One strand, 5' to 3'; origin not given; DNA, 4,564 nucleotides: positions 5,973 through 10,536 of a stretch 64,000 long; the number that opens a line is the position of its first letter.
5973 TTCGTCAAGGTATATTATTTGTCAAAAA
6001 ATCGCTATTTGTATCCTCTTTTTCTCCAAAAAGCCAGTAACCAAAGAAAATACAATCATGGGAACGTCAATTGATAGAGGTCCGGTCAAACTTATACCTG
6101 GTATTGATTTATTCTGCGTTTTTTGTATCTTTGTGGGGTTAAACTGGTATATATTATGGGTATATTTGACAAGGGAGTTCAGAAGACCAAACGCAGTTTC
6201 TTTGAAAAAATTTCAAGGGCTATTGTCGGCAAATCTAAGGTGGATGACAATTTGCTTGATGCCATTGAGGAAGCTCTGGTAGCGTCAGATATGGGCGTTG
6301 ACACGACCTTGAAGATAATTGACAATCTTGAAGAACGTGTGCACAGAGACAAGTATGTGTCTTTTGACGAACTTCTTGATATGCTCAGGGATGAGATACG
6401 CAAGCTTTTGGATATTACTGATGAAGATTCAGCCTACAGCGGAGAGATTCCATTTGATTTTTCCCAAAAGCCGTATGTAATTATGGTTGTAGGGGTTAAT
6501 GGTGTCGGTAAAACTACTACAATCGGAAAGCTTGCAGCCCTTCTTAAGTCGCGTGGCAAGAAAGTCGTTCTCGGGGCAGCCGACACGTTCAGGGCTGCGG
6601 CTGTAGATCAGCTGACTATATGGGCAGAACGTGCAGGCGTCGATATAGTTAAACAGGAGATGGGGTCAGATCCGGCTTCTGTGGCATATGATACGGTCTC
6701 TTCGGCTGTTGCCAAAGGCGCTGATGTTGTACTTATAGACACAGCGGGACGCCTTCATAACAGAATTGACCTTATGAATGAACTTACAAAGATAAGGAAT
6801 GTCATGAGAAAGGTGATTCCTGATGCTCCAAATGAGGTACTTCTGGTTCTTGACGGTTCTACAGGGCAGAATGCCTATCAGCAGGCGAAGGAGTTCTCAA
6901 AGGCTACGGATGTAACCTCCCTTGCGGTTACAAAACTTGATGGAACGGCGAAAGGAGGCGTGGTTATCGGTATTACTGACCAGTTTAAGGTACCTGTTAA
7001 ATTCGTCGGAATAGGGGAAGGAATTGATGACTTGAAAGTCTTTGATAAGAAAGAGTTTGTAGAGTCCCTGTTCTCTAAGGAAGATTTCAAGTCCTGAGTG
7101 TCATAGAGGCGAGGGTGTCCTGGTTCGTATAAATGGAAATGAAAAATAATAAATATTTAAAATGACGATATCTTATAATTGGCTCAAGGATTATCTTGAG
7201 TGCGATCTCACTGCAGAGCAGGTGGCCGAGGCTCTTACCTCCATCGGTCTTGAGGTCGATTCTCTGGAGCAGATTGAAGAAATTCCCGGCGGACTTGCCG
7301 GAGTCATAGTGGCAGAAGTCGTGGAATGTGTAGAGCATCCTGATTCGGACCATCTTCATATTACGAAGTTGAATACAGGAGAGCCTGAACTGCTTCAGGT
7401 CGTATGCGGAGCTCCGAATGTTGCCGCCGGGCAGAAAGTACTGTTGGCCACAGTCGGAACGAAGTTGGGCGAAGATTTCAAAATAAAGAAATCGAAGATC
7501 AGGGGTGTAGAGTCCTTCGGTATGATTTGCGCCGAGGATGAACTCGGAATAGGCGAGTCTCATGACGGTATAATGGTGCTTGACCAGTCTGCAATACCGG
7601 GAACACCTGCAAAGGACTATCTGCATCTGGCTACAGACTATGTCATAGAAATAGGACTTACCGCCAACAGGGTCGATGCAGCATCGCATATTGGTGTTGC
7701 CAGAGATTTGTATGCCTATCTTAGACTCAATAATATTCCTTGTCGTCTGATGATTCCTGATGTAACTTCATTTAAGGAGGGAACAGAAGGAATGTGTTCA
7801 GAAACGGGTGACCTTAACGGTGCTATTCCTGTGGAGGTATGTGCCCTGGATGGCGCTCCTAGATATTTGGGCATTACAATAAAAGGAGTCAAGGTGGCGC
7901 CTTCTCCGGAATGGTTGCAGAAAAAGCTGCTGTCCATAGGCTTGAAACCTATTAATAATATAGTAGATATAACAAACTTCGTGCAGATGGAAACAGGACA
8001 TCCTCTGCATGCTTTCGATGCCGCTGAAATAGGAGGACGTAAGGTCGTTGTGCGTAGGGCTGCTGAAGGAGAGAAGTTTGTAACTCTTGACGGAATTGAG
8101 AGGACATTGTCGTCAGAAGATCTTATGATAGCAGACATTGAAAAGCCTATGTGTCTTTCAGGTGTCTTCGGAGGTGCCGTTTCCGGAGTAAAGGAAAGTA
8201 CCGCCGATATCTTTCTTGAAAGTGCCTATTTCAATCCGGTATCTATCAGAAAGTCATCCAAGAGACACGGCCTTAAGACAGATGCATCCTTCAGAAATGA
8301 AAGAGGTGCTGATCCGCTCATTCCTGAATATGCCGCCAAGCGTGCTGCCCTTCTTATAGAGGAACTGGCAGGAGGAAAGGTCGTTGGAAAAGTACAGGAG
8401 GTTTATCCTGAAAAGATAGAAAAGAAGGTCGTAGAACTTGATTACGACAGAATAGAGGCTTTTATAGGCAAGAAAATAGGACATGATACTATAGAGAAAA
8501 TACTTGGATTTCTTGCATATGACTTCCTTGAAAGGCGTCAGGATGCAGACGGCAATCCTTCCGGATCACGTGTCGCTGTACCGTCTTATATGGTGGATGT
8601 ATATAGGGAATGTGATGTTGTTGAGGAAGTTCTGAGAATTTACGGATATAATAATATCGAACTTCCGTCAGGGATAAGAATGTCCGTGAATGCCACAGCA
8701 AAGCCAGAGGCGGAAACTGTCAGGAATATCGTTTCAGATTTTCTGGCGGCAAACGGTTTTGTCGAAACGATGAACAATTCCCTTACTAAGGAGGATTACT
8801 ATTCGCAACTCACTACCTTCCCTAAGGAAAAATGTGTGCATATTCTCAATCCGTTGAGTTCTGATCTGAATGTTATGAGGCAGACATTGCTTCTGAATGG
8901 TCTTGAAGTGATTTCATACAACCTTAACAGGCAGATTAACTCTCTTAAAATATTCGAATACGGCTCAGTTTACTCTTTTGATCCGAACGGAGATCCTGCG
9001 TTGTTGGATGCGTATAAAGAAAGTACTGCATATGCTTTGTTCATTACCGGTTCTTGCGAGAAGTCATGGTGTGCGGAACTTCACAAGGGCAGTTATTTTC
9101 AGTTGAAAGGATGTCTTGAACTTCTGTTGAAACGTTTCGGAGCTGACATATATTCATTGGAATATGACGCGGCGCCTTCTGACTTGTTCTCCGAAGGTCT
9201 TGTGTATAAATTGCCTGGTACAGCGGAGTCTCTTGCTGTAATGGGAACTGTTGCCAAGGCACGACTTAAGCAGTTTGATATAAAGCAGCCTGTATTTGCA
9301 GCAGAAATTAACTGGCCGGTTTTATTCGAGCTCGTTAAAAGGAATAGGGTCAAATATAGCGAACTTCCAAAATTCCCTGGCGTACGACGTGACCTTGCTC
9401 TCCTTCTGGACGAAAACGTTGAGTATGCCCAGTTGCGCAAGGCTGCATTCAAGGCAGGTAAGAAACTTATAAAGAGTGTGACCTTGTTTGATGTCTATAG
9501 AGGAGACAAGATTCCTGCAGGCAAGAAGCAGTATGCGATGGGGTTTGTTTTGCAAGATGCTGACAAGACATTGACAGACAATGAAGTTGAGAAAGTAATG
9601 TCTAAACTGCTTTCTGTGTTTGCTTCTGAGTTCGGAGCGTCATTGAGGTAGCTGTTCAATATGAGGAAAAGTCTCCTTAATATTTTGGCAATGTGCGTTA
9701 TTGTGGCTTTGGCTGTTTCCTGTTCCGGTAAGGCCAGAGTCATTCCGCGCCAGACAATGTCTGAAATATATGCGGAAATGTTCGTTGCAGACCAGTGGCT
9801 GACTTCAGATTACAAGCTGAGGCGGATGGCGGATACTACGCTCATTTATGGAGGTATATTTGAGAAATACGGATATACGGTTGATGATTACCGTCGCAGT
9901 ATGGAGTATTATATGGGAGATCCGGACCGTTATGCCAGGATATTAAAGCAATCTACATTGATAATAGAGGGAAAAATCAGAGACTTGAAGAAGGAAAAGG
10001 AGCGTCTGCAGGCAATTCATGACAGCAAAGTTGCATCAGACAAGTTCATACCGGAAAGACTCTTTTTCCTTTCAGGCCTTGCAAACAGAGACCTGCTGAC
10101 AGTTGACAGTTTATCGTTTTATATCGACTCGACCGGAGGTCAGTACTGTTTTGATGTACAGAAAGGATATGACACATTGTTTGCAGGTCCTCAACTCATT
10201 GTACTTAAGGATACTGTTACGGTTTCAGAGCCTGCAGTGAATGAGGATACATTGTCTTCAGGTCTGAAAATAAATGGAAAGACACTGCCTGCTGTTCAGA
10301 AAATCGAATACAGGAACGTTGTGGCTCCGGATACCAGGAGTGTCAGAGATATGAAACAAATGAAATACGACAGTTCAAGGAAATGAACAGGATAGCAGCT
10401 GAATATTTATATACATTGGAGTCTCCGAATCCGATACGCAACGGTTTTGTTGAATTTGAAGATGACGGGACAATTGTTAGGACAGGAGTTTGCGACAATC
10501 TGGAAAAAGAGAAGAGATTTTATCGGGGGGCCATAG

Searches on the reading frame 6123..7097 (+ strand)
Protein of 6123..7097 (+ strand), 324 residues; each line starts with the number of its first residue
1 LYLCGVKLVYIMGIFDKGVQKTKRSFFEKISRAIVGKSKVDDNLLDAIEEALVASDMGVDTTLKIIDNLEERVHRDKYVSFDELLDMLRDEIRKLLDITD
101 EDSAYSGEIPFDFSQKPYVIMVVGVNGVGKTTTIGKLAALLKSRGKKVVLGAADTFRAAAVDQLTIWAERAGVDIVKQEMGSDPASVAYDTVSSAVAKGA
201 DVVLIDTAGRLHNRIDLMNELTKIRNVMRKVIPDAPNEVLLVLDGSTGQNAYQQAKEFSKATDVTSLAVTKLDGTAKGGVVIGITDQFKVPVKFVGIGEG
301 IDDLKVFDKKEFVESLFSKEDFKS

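Call 29: search_protein_families(library=pfam, proteins=[window:6123-7097:+])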
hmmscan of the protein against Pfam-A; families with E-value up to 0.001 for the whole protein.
window:6123-7097:+ (324 aa): 11 families
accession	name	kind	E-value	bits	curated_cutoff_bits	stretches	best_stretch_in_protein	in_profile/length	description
PF00448.28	SRP54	-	1.9e-75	253.3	22.7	1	117-317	1-195/196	SRP54-type protein, GTPase domain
PF02881.24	SRP54_N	-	2.8e-14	53.5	22.4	1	27-92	2-75/75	SRP54-type protein, helical bundle domain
PF13401.12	AAA_22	-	1e-07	32.7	27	1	117-227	5-110/130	AAA domain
PF13604.12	AAA_30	-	4.2e-07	30.3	27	1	118-214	19-103/191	AAA domain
PF13191.12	AAA_16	-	2e-05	25.6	32.6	1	116-245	23-140/167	AAA ATPase domain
PF03308.22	MeaB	-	0.00023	20.7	23.1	0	118-154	34-70/273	Methylmalonyl Co-A mutase-associated GTPase MeaB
PF00005.33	ABC_tran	-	0.00037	21.6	25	1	119-210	13-80/137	ABC transporter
PF06414.18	Zeta_toxin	-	0.00039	20.4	22.3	1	114-204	13-100/199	Zeta toxin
PF01656.29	CbiA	-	0.00042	20.7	25.4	1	127-240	9-106/125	CobQ/CobB/MinD/ParA nucleotide binding domain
PF13614.12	AAA_31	-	0.00058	20.3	27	0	127-161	12-46/177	AAA domain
PF03266.21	NTPase_1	-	0.0007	19.9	23.9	0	120-148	2-30/168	NTPase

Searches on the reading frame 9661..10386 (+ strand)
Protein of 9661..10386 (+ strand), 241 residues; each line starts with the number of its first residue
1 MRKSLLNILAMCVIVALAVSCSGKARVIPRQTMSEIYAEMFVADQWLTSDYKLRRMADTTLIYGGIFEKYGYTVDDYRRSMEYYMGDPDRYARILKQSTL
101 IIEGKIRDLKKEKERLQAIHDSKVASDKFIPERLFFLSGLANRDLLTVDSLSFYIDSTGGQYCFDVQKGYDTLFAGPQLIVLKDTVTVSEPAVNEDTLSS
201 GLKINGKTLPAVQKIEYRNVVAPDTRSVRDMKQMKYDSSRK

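Call 62: find_encoding_contigs(protein=window:9661-10386:+, flank=10000, max_places=4)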
Protein window:9661-10386:+ (241 aa): 22 contigs read that carry it; 4 places shown.
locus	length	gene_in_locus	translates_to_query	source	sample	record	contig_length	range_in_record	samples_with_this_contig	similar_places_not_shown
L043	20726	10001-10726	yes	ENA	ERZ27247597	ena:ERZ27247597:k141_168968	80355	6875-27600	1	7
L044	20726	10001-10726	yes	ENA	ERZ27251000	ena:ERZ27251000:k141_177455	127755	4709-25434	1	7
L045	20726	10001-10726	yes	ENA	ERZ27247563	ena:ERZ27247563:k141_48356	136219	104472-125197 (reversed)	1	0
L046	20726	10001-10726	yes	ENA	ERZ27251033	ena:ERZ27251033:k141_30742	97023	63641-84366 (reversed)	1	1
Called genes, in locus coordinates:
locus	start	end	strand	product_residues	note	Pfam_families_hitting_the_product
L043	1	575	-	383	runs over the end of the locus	PF01103:Omp85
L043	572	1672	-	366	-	PF00685:Sulfotransfer_1 (weak), PF13469:Sulfotransfer_3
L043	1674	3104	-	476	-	PF00009:GTP_EFTU, PF01926:MMR_HSR1 (faint), PF22594:GTP-eEF1A_C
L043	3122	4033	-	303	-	PF01507:PAPS_reduct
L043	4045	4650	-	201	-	PF01583:APS_kinase, PF13671:AAA_33 (weak)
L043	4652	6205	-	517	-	PF03600:CitMHS, PF00939:Na_sulph_symp, PF03600:CitMHS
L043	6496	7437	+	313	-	PF13401:AAA_22 (faint), PF02881:SRP54_N, PF00448:SRP54, PF13604:AAA_30 (weak)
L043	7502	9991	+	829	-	PF01588:tRNA_bind, PF03483:B3_4, PF03484:B5, PF17759:tRNA_synthFbeta, PF03147:FDX-ACB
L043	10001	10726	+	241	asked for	PF14129:DUF4296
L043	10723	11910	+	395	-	PF01979:Amidohydro_1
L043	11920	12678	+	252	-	PF04055:Radical_SAM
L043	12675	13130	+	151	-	PF02580:Tyr_Deacylase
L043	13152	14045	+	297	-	PF01791:DeoC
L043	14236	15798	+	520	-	-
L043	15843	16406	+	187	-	PF12099:DUF3575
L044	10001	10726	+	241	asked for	PF14129:DUF4296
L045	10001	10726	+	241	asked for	PF14129:DUF4296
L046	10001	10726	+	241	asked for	PF14129:DUF4296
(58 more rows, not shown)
